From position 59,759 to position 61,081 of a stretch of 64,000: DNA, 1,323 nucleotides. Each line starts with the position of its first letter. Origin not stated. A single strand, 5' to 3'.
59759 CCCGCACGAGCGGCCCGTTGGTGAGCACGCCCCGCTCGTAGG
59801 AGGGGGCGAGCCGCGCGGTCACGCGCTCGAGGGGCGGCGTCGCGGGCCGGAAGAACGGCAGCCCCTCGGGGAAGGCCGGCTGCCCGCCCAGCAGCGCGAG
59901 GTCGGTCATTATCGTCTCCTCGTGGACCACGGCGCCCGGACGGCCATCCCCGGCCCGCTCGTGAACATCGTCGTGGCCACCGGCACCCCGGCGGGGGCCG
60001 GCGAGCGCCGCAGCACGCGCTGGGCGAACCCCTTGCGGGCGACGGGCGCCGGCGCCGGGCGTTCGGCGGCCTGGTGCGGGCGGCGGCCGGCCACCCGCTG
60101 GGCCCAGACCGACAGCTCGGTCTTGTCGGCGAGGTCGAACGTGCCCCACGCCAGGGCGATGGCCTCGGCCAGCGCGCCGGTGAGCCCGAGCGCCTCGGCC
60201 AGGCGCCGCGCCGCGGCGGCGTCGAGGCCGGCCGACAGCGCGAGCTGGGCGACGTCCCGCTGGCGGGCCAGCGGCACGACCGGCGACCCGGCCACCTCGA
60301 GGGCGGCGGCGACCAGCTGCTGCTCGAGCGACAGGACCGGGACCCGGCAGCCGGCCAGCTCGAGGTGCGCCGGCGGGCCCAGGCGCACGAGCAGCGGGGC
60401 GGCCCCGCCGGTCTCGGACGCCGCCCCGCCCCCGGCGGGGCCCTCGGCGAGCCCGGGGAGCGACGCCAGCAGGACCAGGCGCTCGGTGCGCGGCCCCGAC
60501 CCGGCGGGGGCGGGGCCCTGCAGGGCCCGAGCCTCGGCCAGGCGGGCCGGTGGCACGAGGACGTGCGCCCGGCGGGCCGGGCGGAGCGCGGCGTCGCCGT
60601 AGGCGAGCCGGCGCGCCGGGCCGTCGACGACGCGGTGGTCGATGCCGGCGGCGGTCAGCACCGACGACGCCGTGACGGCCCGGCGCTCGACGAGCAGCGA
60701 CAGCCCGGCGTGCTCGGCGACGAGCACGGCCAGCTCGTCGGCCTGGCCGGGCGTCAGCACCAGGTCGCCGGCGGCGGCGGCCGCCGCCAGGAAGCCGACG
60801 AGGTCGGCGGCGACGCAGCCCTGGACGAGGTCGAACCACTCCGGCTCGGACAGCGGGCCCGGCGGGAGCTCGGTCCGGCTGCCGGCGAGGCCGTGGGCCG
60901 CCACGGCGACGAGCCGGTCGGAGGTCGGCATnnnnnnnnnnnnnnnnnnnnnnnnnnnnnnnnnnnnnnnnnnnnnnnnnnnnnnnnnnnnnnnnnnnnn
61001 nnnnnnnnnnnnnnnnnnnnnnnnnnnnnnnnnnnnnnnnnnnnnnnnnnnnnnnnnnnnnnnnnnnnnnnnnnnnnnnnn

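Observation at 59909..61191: PqqD-like protein plus catalytically degenerate nucleotidyltransferase-like protein hard-wired between Wzc and the sugar aminotransferase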

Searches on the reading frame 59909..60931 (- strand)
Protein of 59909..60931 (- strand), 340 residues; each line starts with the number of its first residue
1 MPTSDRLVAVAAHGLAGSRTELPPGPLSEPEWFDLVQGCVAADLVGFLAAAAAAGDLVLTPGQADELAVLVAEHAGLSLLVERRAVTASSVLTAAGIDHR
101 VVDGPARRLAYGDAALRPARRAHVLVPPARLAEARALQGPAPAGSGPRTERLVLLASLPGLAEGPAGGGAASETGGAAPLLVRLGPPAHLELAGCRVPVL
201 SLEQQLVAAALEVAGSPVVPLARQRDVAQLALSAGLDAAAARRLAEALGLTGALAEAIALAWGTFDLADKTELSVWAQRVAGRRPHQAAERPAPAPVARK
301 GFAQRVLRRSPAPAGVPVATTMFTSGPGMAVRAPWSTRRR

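Call 8: search_protein_families(library=pfam, proteins=[window:59909-60931:-], max_evalue=1)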
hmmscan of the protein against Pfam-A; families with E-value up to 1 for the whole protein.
window:59909-60931:- (340 aa): 1 family
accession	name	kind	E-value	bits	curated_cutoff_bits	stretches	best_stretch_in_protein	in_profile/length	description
PF14907.12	NTP_transf_5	-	4.7e-07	30.1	31.2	2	29-136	2-111/249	Uncharacterised nucleotidyltransferase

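Call 9: search_protein_families(library=ncbifam, proteins=[window:59909-60931:-], max_evalue=1)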
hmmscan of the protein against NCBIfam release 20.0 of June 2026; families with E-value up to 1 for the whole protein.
window:59909-60931:- (340 aa): 0 families

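Call 13: find_homologous_proteins(query=window:59909-60931:-, max_evalue=0.001)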
Query window:59909-60931:- (340 aa): 82 proteins with E <= 0.001 among 8000 candidates.
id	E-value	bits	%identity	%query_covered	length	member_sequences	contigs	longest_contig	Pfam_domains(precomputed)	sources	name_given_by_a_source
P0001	5.7e-203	692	100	100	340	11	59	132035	PF14907.13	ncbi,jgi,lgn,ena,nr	ncbi:MAG: hypothetical protein C0P77_010160 [Thermoanaerobacterales bacterium]|jgi:hypothetical prot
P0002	1.4e-191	654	96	100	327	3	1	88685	PF14907.13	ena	-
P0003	4.8e-150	518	79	100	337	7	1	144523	PF14907.13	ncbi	-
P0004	1.7e-103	365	66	92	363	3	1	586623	PF14907.13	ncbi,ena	-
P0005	3.3e-101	357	64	93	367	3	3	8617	PF14907.13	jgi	jgi:hypothetical protein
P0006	2.8e-97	344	59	93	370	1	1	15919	PF14907.13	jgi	jgi:hypothetical protein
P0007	1.1e-96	343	89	57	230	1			-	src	-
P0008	2.0e-96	342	56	98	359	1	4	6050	PF14907.13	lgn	-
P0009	2.1e-96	342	59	100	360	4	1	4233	PF14907.13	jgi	-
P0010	3.2e-96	341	60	100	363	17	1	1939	PF14907.13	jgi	jgi:hypothetical protein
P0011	7.0e-95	337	59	100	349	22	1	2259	PF14907.13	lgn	-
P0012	2.8e-94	335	59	100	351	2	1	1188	PF14907.13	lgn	-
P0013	4.6e-94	334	59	100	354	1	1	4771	PF14907.13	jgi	jgi:hypothetical protein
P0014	1.2e-93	333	58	100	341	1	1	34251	PF14907.13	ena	-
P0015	2.7e-92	328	58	100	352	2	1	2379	PF14907.13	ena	-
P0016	2.7e-92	328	60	91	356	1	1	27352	PF14907.13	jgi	jgi:hypothetical protein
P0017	4.3e-92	327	58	100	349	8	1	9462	PF14907.13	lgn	-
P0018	6.1e-92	327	58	94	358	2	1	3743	PF14907.13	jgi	jgi:hypothetical protein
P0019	8.4e-92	326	58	100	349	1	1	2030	PF14907.13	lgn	-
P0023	1.9e-90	322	58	95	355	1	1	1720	PF14907.13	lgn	-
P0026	6.5e-90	320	58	100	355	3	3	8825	PF14907.13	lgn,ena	-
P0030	7.6e-89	317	58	100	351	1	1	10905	PF14907.13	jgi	jgi:hypothetical protein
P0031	1.1e-88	316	60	91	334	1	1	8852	PF14907.13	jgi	jgi:hypothetical protein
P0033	3.4e-88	315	61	91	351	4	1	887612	-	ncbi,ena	-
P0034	3.9e-88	314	58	100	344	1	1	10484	PF14907.13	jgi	jgi:hypothetical protein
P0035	4.5e-88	314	58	100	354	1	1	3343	PF14907.13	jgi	jgi:hypothetical protein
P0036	5.0e-88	314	58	91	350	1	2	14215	PF14907.13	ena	-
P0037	5.9e-88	314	59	93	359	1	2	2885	PF14907.13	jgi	jgi:hypothetical protein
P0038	7.1e-88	314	56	100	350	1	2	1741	PF14907.13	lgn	-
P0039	2.4e-87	312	56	93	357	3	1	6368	PF14907.13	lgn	-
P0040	5.2e-87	311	58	93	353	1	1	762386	PF14907.13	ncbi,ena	-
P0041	1.0e-86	310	60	95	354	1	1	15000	PF14907.13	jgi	jgi:hypothetical protein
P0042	3.6e-86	308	56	96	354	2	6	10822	PF14907.13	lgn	-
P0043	6.5e-86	307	57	96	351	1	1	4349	PF14907.13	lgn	-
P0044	7.0e-86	307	57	100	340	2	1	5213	PF14907.13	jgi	jgi:hypothetical protein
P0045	7.8e-86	307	60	92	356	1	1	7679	PF14907.13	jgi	-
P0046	7.9e-86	307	57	100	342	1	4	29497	PF14907.13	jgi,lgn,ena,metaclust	jgi:hypothetical protein|metaclust:\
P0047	1.6e-85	306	58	99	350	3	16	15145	PF14907.13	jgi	jgi:hypothetical protein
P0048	2.5e-85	305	59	93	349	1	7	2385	PF14907.13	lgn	-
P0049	1.4e-84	303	55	98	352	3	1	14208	PF14907.13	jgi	jgi:hypothetical protein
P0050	4.2e-84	301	60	93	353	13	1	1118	PF14907.13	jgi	jgi:hypothetical protein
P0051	6.2e-84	301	59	91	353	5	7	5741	PF14907.13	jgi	jgi:hypothetical protein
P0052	1.2e-83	300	57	91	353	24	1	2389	PF14907.13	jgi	jgi:hypothetical protein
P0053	2.2e-83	299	54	99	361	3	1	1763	PF14907.13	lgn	-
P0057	2.8e-80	289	54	100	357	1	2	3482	PF14907.13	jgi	jgi:hypothetical protein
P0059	2.8e-79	285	57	90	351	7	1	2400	PF14907.13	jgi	jgi:hypothetical protein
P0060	1.8e-78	283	59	89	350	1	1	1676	PF14907.13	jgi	jgi:hypothetical protein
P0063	5.8e-77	278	52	94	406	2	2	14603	PF14907.13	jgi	jgi:hypothetical protein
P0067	1.2e-75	273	52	94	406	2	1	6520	PF14907.13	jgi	jgi:hypothetical protein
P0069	2.5e-74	269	57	90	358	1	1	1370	PF14907.13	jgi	jgi:hypothetical protein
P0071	1.2e-72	263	56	93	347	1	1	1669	PF14907.13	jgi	jgi:hypothetical protein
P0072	1.6e-72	263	50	92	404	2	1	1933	PF14907.13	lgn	-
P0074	6.2e-71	258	55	88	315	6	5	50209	PF14907.13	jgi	jgi:hypothetical protein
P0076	4.4e-64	235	48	95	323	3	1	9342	PF14907.13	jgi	jgi:hypothetical protein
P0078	8.2e-57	211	49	84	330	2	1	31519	PF14907.13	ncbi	-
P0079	1.1e-53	201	50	79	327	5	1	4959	PF14907.13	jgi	jgi:hypothetical protein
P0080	1.3e-52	198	49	84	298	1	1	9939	PF14907.13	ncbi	ncbi:MAG: nucleotidyltransferase family protein, partial [Acidimicrobiales bacterium]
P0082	1.8e-43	168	68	49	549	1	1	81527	-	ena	-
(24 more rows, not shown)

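Call 14: find_encoding_contigs(protein=P0004, flank=10000, max_places=2)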
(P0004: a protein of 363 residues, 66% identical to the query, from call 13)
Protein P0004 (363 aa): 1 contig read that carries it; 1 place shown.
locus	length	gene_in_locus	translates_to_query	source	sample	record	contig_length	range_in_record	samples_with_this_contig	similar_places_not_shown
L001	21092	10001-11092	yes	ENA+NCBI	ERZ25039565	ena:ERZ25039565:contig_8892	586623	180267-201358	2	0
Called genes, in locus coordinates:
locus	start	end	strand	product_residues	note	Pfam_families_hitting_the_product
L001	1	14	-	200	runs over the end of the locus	PF03364:Polyketide_cyc, PF10604:Polyketide_cyc2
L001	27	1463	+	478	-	PF00171:Aldedh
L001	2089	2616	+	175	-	PF02866:Ldh_1_C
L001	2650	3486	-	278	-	PF01149:Fapy_DNA_glyco, PF06831:H2TH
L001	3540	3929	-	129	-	PF02036:SCP2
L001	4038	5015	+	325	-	PF23213: (faint), PF23212:DUF7064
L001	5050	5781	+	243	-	PF09335:VTT_dom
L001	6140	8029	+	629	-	PF13727:CoA_binding_3, PF00106:adh_short, PF01073:3Beta_HSD, PF01370:Epimerase, PF02719:Polysacc_synt_2, PF04321:RmlD_sub_bind, PF13460:NAD_binding_10, PF16363:GDP_Man_Dehyd, +4 more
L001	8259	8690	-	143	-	-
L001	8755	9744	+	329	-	PF01656:CbiA (faint), PF10609:ParA (weak), PF13614:AAA_31 (weak)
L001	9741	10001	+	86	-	-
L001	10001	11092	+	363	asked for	PF14907:NTP_transf_5 (faint)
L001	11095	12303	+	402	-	PF00155:Aminotran_1_2, PF01041:DegT_DnrJ_EryC1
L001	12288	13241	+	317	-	PF00106:adh_short (weak), PF01073:3Beta_HSD, PF01370:Epimerase, PF02719:Polysacc_synt_2, PF04321:RmlD_sub_bind, PF07993:NAD_binding_4, PF13460:NAD_binding_10, PF16363:GDP_Man_Dehyd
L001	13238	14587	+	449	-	PF03721:UDPG_MGDP_dh_N, PF00984:UDPG_MGDP_dh, PF03720:UDPG_MGDP_dh_C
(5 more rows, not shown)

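Call 15: find_encoding_contigs(protein=P0033, flank=10000, max_places=2)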
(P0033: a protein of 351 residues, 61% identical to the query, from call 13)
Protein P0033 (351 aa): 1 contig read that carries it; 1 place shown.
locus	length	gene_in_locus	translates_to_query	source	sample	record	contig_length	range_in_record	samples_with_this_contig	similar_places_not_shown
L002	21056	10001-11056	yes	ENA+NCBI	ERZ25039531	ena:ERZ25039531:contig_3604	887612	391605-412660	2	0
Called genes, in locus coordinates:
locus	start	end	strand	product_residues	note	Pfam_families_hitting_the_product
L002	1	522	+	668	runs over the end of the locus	PF04932:Wzy_C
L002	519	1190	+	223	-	PF08281:Sigma70_r4_2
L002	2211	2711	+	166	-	PF25852:DUF6242_C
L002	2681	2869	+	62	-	-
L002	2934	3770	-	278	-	PF01149:Fapy_DNA_glyco, PF06831:H2TH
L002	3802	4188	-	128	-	PF02036:SCP2 (weak)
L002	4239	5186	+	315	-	PF23213:, PF23212:DUF7064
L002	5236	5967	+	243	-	PF09335:VTT_dom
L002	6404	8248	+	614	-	PF13727:CoA_binding_3, PF00106:adh_short, PF01073:3Beta_HSD, PF01370:Epimerase, PF02719:Polysacc_synt_2, PF04321:RmlD_sub_bind, PF13460:NAD_binding_10, PF16363:GDP_Man_Dehyd, +4 more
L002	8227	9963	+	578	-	PF01656:CbiA (faint), PF10609:ParA (weak), PF13614:AAA_31 (weak)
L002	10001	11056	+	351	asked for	-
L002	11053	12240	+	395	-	PF00155:Aminotran_1_2, PF01041:DegT_DnrJ_EryC1, PF01212:Beta_elim_lyase (weak)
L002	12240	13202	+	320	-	PF01073:3Beta_HSD, PF01370:Epimerase, PF02719:Polysacc_synt_2, PF04321:RmlD_sub_bind, PF05368:NmrA (faint), PF07993:NAD_binding_4 (faint), PF13460:NAD_binding_10, PF16363:GDP_Man_Dehyd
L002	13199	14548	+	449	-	PF03721:UDPG_MGDP_dh_N, PF00984:UDPG_MGDP_dh, PF03720:UDPG_MGDP_dh_C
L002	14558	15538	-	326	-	PF00535:Glycos_transf_2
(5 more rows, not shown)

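Call 18: find_related_loci(query=A1, collection=genome_contigs, flank=8000)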
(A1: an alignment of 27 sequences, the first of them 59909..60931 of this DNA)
Query A1 (340 aa) in genome_contigs; peptide patterns used: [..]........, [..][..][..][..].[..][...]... (x = any residue, [..] = any of these).
169 stretches matched a pattern; 26 encode a relative of the query (tblastn E <= 1e-3); 25 distinct loci.
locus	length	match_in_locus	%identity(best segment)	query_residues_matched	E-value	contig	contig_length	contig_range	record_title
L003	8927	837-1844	80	1-340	2e-143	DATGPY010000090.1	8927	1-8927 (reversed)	MAG TPA_asm: Acidimicrobiales bacterium isolate SMAG_U10409 k141_6322013, whole genome shotgun sequence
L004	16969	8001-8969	66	1-313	3e-111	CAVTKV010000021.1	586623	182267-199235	MAG: uncultured Acidimicrobiales bacterium isolate MFD06742.bin.2.133 genome assembly, contig: contig_8892, whole genome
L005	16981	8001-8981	57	1-315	5e-92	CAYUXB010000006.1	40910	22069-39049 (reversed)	MAG TPA_asm: uncultured Acidimicrobiaceae bacterium isolate SRP220891_co3_373 genome assembly, contig: NODE_877_length_4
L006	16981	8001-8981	58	1-315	3e-91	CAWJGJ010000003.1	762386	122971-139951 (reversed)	MAG: uncultured Acidimicrobiales bacterium isolate MFD09267.bin.1.253 genome assembly, contig: contig_50650, whole genom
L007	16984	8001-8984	56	1-313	6e-90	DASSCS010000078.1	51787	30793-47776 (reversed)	MAG TPA_asm: Acidimicrobiales bacterium isolate SMAG_U928 k141_790911, whole genome shotgun sequence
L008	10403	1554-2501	65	1-309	2e-96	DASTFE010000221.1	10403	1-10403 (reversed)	MAG TPA_asm: Acidimicrobiales bacterium isolate SMAG_U866 k141_1259317, whole genome shotgun sequence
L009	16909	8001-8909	58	1-309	2e-86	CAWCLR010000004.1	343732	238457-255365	MAG: uncultured Acidimicrobiales bacterium isolate MFD05454.bin.1.266 genome assembly, contig: contig_11830, whole genom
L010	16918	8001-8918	61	1-311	2e-80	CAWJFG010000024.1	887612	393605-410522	MAG: uncultured Acidimicrobiales bacterium isolate MFD04850.bin.1.220 genome assembly, contig: contig_3604, whole genome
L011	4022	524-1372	58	4-280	1e-73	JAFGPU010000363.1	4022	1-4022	MAG: Acidimicrobiales bacterium isolate Zod_Metabat.708 k87_4738408, whole genome shotgun sequence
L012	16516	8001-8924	50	4-319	2e-64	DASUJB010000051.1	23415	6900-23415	MAG TPA_asm: Acidimicrobiales bacterium isolate SMAG_U1475 k141_1506643, whole genome shotgun sequence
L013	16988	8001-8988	54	1-318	2e-59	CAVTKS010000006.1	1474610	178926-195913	MAG: uncultured Acidimicrobiales bacterium isolate MFD06742.bin.1.182 genome assembly, contig: contig_4652, whole genome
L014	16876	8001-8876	42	8-308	1e-54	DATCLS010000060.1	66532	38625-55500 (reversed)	MAG TPA_asm: Acidimicrobiales bacterium isolate SMAG_U7128 k141_402917, whole genome shotgun sequence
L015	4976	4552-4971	72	1-140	6e-54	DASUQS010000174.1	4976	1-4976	MAG TPA_asm: Acidimicrobiales bacterium isolate SMAG_U1687 k141_638494, whole genome shotgun sequence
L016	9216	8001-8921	42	8-313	7e-51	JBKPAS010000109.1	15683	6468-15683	MAG: Actinomycetota bacterium isolate GB_EKS_MAG_00101 GB_EKS_000001124496, whole genome shotgun sequence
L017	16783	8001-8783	41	2-280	4e-31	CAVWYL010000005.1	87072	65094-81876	MAG: uncultured Acidimicrobiales bacterium isolate MFD09267.bin.2.303 genome assembly, contig: contig_133285, whole geno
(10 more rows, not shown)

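Call 22: predict_structure(alignment_id=A1)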
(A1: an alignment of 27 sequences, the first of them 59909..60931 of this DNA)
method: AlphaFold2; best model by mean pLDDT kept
length: 340 residues; sequences in the alignment: 27
mean_pLDDT: 81.0   pTM: 0.78
mean pLDDT of the five models: 81.0, 81.0, 80.5, 78.7, 77.6
residues with pLDDT >= 90: 217; 70-90: 37; 50-70: 22; < 50: 64
segments of 3 or more residues with pLDDT < 50: 164-175, 285-301, 309-340
pLDDT, mean of each block of 10 residues (from residue 1): 79 93 91 95 95 95 97 93 95 97 93 86 95 91 59 90 51 60 95 95 97 90 95 96 96 95 92 92 56 42 50 38 33 36
secondary structure, 60 per line:
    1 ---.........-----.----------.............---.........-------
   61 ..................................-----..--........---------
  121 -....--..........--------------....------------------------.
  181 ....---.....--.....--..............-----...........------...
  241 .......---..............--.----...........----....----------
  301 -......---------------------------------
elements in order: H4-12 H29-41 H45-53 H61-94 H104-111 E122-125 H128-137 E152-155 H180-184 E188-192 E195-199 H202-215 H221-231 H238-247 H251-264 H272-282 H287-290 H302-307

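Call 27: search_solved_structures(query=A1, max_evalue=10, show_alignments=3)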
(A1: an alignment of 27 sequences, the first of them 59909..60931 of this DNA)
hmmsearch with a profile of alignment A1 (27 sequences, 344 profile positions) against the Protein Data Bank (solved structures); distinct sequences matched with E-value up to 10: 0.

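Call 28: fold_search(model_id=the predicted structure, library=pdb)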
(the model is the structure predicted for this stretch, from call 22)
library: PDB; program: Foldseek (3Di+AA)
matches with E <= 10: 75; with E <= 0.001: 0
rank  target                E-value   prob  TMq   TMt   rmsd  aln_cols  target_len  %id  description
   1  5uvd                  9.8e-03  0.99  0.31  0.44   7.9       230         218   13  Crystal structure of an antigenic nucleotidyltransferase-like protein from Paracoccidioides brasiliensis (released 2018-01-31)
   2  8an4_A                2.6e-02  1.00  0.36  0.58   8.0       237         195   14  MenT1 toxin (rv0078a) from Mycobacterium tuberculosis H37Rv (released 2023-08-02)
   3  8an4_B                2.9e-02  1.00  0.34  0.56   8.5       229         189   14  MenT1 toxin (rv0078a) from Mycobacterium tuberculosis H37Rv (released 2023-08-02)
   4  8an5_B                3.0e-02  0.99  0.33  0.56   8.0       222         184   16  MenAT1 toxin-antitoxin complex (rv0078a-rv0078b) from Mycobacterium tuberculosis H37Rv (released 2023-08-02)
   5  8rr5                  5.3e-02  1.00  0.33  0.60   8.2       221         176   14  MenT1 toxin (rv0078a) from Mycobacterium tuberculosis H37Rv, phosphorylated at T39 (released 2024-09-11)
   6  8an5_A                8.4e-02  0.99  0.35  0.58   8.8       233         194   16  MenAT1 toxin-antitoxin complex (rv0078a-rv0078b) from Mycobacterium tuberculosis H37Rv (released 2023-08-02)
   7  5kqj_MODEL_1_A        1.0e-01  0.96  0.30  0.50   6.2       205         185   13  Solution Structure of Antibiotic-Resistance Factor ANT(2'')-Ia Reveals Substrate-Regulated Conformation Dynami (released 2017-07-12)
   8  5cfu                  2.5e-01  0.87  0.29  0.50   6.3       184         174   13  Crystal Structure of ANT(2")-Ia in complex with adenylyl-2"-tobramycin (released 2016-07-20)
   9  4xje                  3.3e-01  0.80  0.28  0.49   7.3       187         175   15  CRYSTAL STRUCTURE OF ANT(2") IN COMPLEX WITH AMP AND TOBRAMYCIN (released 2016-01-20)
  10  6j7q                  3.3e-01  0.75  0.33  0.38   9.6       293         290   14  Crystal structure of toxin TglT (unusual type guanylyltransferase-like toxin, Rv1045) mutant S78A from Mycobacterium tub (released 2020-05-13)
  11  6j7o                  4.8e-01  0.60  0.32  0.37   9.5       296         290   13  Crystal structure of toxin TglT (unusual type guanylyltransferase-like toxin, Rv1045) mutant E146Q from Mycobacterium tu (released 2020-05-13)
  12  6y5u                  4.8e-01  0.54  0.31  0.36  10.0       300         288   13  MenT3 (aka TglT), nucleotidyltransferase toxin Rv1045 from Mycobacterium tuberculosis (released 2020-09-16)
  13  5cfs                  5.0e-01  0.75  0.28  0.50   7.1       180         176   14  Crystal Structure of ANT(2")-Ia in complex with AMPCPP and tobramycin (released 2016-03-16)
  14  7c46                  6.8e-01  0.57  0.33  0.38   9.3       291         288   13  Crystal Structure of Rv1045 toxin point variant K189A (released 2021-05-26)
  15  8xhr_A                7.2e-01  0.57  0.34  0.39   8.4       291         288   13  Crystal structure of Mycobacterium tuberculosis MenT3 bound with CTP (released 2024-02-28)
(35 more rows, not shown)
